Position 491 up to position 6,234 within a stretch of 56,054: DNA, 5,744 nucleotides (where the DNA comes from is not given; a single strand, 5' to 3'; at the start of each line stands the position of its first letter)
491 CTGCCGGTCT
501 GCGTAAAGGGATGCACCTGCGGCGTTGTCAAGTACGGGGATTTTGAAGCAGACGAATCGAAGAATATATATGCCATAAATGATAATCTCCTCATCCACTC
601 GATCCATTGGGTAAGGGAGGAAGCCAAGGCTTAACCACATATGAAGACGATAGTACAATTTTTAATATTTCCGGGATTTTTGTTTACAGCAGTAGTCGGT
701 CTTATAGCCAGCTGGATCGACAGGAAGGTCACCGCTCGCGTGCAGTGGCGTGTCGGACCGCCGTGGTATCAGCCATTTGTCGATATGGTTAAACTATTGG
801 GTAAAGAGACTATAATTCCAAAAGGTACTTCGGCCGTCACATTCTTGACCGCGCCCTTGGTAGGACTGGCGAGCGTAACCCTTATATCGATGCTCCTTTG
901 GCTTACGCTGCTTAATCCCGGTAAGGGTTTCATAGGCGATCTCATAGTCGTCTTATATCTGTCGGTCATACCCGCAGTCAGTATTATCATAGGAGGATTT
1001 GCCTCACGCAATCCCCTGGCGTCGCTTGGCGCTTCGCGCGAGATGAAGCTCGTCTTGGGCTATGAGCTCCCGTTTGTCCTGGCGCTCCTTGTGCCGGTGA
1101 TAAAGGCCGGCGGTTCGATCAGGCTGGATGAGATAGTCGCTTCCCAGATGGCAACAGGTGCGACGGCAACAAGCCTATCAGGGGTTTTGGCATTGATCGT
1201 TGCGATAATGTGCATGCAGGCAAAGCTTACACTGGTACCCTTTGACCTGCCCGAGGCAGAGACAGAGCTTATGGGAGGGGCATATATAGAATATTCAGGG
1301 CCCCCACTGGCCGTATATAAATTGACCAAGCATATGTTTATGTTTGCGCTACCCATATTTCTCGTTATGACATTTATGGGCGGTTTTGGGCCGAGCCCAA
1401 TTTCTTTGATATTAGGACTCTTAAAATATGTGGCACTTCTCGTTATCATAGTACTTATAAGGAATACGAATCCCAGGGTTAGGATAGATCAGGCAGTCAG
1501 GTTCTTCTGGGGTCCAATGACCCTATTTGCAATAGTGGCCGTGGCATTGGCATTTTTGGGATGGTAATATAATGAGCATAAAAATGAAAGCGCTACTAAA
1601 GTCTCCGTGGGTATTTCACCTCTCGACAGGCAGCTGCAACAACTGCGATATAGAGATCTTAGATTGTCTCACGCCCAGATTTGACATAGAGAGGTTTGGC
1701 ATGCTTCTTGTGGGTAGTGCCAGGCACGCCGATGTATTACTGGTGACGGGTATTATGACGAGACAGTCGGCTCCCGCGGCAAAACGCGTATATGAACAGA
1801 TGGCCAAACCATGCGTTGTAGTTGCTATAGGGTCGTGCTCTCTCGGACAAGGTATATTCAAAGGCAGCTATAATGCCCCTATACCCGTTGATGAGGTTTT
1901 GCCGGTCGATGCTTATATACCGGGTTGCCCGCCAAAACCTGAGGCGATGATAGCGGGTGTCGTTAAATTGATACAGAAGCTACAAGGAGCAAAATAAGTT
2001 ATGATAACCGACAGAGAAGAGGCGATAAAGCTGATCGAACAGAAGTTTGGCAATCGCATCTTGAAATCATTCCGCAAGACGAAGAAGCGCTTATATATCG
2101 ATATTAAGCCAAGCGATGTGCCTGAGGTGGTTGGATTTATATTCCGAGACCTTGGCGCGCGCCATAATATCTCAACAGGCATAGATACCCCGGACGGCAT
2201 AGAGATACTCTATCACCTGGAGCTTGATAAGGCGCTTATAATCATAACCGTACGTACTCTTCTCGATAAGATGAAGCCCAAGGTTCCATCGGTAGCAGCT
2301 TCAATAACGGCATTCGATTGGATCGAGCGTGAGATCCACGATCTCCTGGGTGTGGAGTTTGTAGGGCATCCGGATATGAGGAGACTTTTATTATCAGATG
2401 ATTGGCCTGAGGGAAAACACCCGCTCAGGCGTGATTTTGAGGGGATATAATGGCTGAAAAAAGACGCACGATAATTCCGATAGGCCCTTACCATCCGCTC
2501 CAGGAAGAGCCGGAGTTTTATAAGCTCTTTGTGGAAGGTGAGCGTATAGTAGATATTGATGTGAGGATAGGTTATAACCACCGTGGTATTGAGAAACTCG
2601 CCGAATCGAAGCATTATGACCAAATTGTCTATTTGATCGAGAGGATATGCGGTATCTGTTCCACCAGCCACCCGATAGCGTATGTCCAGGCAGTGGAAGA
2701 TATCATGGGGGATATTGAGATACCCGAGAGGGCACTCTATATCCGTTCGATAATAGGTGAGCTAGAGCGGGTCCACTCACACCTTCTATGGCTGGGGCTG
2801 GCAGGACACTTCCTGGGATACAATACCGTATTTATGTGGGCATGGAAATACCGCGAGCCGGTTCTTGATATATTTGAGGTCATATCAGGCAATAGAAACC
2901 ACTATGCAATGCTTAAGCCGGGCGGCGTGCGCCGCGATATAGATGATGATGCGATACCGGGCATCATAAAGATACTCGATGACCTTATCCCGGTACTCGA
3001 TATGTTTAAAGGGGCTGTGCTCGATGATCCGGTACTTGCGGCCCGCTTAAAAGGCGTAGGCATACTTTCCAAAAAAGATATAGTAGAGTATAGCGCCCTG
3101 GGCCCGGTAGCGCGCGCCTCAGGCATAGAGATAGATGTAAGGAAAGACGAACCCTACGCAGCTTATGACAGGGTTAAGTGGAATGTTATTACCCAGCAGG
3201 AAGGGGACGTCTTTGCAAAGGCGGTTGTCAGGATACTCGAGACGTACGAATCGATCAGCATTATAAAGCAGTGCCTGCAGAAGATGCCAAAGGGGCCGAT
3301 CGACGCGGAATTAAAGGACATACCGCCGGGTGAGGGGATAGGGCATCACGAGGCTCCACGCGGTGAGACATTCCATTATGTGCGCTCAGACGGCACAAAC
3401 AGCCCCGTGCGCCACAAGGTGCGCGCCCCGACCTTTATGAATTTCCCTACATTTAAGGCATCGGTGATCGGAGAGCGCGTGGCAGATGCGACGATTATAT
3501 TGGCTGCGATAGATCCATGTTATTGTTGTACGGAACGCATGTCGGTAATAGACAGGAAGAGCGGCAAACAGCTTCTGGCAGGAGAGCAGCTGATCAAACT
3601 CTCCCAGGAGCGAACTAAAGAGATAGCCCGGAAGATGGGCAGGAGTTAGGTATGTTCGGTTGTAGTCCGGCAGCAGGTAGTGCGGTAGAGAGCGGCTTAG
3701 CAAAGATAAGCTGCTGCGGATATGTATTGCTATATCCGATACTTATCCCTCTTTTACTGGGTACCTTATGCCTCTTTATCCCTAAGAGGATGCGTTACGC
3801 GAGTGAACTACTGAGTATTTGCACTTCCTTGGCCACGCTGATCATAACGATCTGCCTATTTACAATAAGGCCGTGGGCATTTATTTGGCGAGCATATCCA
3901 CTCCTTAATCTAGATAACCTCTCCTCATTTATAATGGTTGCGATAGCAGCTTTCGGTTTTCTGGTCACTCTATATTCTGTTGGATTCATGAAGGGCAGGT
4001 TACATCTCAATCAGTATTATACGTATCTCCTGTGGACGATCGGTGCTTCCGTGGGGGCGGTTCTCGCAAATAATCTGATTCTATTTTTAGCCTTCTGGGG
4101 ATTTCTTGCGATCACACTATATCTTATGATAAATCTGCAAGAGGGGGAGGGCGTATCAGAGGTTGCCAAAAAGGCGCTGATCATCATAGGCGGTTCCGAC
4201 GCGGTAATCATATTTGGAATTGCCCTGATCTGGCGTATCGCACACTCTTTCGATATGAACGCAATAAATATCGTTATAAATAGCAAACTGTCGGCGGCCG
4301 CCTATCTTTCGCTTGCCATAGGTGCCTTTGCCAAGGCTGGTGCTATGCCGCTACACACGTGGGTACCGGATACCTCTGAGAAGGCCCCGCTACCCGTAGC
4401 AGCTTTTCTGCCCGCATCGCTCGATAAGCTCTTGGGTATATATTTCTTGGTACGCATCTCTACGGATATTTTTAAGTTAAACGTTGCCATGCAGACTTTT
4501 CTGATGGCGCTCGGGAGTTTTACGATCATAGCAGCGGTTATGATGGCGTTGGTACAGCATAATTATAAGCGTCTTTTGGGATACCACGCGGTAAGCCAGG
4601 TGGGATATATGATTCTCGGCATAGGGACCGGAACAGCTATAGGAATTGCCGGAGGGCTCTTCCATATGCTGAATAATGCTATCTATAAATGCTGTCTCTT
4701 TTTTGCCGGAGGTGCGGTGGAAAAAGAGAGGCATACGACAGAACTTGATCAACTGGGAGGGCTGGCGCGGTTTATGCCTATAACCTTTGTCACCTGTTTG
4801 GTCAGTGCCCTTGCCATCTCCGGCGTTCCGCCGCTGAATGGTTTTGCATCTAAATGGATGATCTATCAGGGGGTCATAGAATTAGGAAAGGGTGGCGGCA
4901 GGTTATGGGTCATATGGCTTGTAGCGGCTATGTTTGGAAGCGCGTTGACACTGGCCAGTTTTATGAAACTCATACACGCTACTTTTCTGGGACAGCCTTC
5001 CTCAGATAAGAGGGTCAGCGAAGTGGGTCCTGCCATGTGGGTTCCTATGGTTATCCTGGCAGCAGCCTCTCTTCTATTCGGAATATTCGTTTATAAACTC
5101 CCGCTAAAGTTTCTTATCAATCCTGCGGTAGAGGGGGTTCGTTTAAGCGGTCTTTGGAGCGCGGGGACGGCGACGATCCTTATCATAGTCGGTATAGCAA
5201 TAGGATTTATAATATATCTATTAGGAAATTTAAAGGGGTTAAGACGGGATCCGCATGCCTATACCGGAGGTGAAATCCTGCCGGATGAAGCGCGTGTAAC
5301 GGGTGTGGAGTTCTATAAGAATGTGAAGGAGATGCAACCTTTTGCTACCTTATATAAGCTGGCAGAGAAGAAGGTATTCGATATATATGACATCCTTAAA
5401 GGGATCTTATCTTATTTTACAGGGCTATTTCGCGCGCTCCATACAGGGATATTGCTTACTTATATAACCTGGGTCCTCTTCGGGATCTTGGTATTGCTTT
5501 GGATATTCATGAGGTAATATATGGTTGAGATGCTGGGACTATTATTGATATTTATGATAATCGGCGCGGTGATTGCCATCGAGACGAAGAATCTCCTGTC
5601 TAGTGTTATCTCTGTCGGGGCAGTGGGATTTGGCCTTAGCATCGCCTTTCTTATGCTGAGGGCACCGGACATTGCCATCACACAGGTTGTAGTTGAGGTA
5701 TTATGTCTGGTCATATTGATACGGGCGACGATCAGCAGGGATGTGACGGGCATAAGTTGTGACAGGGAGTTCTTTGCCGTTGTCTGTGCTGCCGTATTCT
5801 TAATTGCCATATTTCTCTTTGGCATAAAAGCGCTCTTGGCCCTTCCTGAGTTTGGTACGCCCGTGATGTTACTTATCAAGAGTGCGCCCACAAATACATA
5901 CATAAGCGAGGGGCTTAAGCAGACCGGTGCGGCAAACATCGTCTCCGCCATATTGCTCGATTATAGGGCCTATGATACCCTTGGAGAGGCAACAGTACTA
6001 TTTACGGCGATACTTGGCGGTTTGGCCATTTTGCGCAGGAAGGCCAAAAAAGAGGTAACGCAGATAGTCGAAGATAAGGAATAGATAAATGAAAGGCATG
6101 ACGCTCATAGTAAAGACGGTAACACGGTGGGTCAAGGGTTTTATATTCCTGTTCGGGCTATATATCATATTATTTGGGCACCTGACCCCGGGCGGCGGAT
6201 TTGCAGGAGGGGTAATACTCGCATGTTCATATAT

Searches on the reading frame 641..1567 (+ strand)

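Call 47: search_protein_families(library=pfam, max_evalue=0.000001, proteins=[window:641-1567:+])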
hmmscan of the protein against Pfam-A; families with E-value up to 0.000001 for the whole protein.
window:641-1567:+ (308 aa): 1 family
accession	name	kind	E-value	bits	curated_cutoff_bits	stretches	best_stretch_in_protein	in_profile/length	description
PF00146.26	NADHdh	-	9.7e-65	219.3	27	1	14-303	8-296/298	NADH dehydrogenase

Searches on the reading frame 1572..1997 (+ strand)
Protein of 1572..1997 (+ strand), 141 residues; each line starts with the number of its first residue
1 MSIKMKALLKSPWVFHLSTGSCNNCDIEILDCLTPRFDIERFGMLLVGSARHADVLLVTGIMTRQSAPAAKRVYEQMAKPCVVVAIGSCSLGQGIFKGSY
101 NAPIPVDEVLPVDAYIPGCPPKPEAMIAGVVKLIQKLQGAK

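Call 47: search_protein_families(library=pfam, max_evalue=0.000001, proteins=[window:1572-1997:+])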
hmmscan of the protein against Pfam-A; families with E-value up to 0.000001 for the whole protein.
window:1572-1997:+ (141 aa): 1 family
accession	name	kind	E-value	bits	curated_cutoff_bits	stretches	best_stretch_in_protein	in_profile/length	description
PF01058.29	Oxidored_q6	-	1.4e-29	102.9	27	1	22-133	1-128/128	NADH ubiquinone oxidoreductase, 20 Kd subunit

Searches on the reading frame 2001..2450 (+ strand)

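Call 47: search_protein_families(library=pfam, max_evalue=0.000001, proteins=[window:2001-2450:+])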
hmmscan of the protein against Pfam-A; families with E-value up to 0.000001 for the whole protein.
window:2001-2450:+ (149 aa): 1 family
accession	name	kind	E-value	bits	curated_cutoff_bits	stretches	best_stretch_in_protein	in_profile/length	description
PF00329.25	Complex1_30kDa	-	3.5e-27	95.9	22.5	1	33-147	1-119/124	Respiratory-chain NADH dehydrogenase, 30 Kd subunit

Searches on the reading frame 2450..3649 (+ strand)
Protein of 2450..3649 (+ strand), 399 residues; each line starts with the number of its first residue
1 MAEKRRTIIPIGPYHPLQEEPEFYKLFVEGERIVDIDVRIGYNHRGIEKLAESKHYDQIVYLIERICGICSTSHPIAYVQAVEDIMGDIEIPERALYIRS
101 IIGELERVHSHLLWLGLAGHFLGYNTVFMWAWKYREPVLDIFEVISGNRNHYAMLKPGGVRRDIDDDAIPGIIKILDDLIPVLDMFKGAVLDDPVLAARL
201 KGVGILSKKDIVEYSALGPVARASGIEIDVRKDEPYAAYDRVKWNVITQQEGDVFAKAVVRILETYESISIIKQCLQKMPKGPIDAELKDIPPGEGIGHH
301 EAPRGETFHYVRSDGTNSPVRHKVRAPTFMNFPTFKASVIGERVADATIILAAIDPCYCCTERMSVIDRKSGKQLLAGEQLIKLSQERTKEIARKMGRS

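Call 47: search_protein_families(library=pfam, max_evalue=0.000001, proteins=[window:2450-3649:+])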
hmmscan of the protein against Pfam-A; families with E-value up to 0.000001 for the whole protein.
window:2450-3649:+ (399 aa): 2 families
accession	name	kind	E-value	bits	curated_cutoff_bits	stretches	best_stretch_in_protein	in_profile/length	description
PF00346.24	Complex1_49kDa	-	2.7e-71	240.3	24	2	122-289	2-169/271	Respiratory-chain NADH dehydrogenase, 49 Kd subunit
PF00374.24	NiFeSe_Hases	-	2.7e-16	60.1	25.8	1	45-114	1-69/508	Nickel-dependent hydrogenase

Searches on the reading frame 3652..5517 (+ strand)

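Call 47: search_protein_families(library=pfam, max_evalue=0.000001, proteins=[window:3652-5517:+])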
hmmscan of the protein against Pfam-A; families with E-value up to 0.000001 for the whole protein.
window:3652-5517:+ (621 aa): 1 family
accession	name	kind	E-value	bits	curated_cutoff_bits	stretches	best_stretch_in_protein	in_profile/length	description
PF00361.26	Proton_antipo_M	-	3e-53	181.4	21.5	1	139-413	1-280/294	NADH:quinone oxidoreductase/Mrp antiporter, TM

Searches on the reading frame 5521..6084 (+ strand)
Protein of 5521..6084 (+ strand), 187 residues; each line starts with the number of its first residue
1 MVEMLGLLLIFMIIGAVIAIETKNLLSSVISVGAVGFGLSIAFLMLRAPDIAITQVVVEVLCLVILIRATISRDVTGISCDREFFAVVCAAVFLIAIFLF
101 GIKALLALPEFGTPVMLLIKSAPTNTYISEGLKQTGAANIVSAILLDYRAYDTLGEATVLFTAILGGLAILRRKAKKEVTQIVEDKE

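Call 47: search_protein_families(library=pfam, max_evalue=0.000001, proteins=[window:5521-6084:+])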
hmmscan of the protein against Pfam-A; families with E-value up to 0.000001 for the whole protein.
window:5521-6084:+ (187 aa): 2 families
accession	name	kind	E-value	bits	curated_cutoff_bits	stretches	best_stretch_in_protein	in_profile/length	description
PF13244.11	MbhD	-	1.7e-16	60.5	27.2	1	10-68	1-60/67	MBH, subunit D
PF20501.3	MbhE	-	9.9e-10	38.8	27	1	124-174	34-84/98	MBH, subunit E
